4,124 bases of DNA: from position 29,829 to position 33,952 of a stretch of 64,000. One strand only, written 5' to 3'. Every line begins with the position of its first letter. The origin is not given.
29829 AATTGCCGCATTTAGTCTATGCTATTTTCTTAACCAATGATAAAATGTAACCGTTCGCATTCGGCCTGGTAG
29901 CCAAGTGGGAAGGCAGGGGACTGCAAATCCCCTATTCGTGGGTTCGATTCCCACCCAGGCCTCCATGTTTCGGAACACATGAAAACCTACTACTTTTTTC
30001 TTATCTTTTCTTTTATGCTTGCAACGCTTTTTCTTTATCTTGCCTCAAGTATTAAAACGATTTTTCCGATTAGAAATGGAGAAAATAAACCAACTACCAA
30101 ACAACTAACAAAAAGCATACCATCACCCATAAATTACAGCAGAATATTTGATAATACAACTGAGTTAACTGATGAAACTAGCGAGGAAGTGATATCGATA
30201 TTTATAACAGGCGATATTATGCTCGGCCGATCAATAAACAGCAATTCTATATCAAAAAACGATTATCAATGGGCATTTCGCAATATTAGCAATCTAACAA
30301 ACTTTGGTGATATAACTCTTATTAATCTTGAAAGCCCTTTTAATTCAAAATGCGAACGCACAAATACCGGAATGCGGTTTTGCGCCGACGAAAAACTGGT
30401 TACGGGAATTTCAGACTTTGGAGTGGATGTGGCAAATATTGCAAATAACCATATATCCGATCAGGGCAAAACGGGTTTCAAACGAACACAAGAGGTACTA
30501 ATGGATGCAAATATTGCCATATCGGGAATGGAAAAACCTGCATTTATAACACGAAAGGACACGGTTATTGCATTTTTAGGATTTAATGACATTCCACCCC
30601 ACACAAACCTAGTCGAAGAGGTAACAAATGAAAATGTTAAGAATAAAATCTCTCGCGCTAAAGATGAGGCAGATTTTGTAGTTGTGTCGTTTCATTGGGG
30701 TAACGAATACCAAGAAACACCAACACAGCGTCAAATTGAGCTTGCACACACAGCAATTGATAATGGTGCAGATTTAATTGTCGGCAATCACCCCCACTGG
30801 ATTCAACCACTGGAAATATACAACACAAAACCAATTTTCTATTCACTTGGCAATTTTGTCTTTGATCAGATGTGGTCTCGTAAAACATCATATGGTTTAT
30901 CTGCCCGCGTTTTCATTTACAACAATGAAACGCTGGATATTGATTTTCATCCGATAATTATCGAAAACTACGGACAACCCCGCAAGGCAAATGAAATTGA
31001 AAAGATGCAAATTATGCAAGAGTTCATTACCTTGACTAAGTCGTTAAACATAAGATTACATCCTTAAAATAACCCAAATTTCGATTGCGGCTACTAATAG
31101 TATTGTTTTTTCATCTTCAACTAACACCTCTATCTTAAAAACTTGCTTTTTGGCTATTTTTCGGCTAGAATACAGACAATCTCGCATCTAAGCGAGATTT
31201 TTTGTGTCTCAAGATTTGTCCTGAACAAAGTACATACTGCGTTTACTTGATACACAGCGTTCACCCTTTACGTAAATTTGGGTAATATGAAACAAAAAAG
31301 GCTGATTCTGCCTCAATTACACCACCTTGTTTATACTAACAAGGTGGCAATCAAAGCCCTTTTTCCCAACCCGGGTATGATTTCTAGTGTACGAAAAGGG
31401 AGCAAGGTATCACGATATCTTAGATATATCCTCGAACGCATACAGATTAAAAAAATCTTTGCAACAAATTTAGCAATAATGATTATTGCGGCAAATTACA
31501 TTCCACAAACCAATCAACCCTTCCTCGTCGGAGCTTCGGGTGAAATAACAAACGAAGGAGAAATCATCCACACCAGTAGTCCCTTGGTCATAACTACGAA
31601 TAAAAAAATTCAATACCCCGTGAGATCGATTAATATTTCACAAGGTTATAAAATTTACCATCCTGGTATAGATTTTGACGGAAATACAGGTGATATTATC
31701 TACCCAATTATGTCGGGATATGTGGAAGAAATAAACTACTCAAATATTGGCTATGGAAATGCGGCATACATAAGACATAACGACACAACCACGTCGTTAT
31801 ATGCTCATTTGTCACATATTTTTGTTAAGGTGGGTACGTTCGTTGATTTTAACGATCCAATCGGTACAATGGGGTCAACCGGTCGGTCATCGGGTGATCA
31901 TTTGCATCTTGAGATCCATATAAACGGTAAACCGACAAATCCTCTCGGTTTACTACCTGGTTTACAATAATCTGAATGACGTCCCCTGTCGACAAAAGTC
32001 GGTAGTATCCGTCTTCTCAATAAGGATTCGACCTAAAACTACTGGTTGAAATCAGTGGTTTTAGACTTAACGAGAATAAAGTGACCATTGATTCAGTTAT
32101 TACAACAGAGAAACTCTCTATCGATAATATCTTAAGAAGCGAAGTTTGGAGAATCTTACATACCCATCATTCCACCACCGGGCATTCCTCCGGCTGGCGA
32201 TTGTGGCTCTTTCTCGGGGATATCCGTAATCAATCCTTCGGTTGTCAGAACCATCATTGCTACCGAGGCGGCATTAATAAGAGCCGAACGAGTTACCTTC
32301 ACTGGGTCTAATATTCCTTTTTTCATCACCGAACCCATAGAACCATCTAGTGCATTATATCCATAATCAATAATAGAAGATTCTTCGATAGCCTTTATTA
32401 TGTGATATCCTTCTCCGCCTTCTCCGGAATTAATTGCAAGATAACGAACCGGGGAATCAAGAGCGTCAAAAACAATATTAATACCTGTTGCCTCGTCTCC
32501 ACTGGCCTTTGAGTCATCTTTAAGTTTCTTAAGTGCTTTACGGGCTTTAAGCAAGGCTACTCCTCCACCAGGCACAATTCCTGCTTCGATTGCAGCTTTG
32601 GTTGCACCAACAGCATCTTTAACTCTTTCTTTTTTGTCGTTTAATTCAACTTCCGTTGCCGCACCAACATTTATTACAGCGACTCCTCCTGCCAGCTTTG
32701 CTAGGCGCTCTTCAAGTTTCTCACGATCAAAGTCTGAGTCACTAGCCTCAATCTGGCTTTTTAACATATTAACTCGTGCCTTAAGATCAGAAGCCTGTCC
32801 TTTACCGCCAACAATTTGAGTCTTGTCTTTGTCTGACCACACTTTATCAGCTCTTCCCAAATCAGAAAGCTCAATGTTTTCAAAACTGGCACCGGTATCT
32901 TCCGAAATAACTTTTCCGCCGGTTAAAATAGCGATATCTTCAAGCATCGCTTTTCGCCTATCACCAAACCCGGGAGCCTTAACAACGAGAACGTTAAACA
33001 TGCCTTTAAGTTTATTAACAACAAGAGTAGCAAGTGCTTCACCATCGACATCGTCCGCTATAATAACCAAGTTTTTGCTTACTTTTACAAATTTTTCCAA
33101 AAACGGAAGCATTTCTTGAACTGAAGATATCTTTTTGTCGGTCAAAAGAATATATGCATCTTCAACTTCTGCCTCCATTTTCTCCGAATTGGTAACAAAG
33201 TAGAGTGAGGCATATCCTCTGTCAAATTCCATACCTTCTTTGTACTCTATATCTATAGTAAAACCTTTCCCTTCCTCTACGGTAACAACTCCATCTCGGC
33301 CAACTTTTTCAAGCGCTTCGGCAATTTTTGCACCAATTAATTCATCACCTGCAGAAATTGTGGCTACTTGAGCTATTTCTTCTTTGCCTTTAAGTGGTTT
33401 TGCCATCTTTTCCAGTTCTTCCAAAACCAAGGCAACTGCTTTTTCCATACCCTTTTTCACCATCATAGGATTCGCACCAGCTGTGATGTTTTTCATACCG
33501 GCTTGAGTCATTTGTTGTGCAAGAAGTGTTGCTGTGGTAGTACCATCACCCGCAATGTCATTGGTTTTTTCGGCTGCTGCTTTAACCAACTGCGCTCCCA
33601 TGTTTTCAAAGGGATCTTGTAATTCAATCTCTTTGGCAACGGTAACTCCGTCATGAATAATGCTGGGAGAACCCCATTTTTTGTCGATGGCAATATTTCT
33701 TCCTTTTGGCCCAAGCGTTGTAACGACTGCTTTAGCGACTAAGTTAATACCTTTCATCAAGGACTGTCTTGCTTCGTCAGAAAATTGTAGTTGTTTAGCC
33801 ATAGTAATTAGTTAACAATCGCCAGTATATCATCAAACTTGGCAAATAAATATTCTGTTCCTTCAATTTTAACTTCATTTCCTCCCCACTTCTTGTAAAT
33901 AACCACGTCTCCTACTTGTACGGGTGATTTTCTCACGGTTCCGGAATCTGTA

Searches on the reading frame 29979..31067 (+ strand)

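Call 43: search_protein_families(library=pfam, proteins=[window:29979-31067:+])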
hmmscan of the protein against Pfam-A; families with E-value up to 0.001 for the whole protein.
window:29979-31067:+ (362 aa): 1 family
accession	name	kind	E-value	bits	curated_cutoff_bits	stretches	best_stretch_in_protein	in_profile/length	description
PF09587.15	PGA_cap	-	8.7e-63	212.6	27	1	74-297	2-255/255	Bacterial capsule synthesis protein PGA_cap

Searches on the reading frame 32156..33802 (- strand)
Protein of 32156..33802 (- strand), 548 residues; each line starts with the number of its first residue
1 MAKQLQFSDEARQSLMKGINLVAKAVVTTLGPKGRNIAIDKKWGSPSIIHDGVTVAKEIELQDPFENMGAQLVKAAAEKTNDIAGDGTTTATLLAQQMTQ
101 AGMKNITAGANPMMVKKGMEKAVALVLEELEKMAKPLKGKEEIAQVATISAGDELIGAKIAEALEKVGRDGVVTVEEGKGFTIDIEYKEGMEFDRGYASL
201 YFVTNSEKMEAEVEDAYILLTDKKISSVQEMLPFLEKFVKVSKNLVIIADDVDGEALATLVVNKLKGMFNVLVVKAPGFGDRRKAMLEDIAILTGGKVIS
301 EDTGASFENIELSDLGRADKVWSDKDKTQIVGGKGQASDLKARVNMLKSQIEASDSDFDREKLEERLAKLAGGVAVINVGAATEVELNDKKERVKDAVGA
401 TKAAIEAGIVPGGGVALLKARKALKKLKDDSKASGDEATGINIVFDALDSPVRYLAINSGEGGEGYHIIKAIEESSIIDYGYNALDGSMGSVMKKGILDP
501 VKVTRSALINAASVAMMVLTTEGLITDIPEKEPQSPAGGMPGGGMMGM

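Call 43: search_protein_families(library=pfam, proteins=[window:32156-33802:-])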
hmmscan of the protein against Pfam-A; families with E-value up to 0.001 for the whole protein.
window:32156-33802:- (548 aa): 1 family
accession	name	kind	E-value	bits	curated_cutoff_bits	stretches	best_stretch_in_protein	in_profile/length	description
PF00118.29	Cpn60_TCP1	-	5.3e-69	233.6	34.3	1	22-527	1-488/490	TCP-1/cpn60 chaperonin family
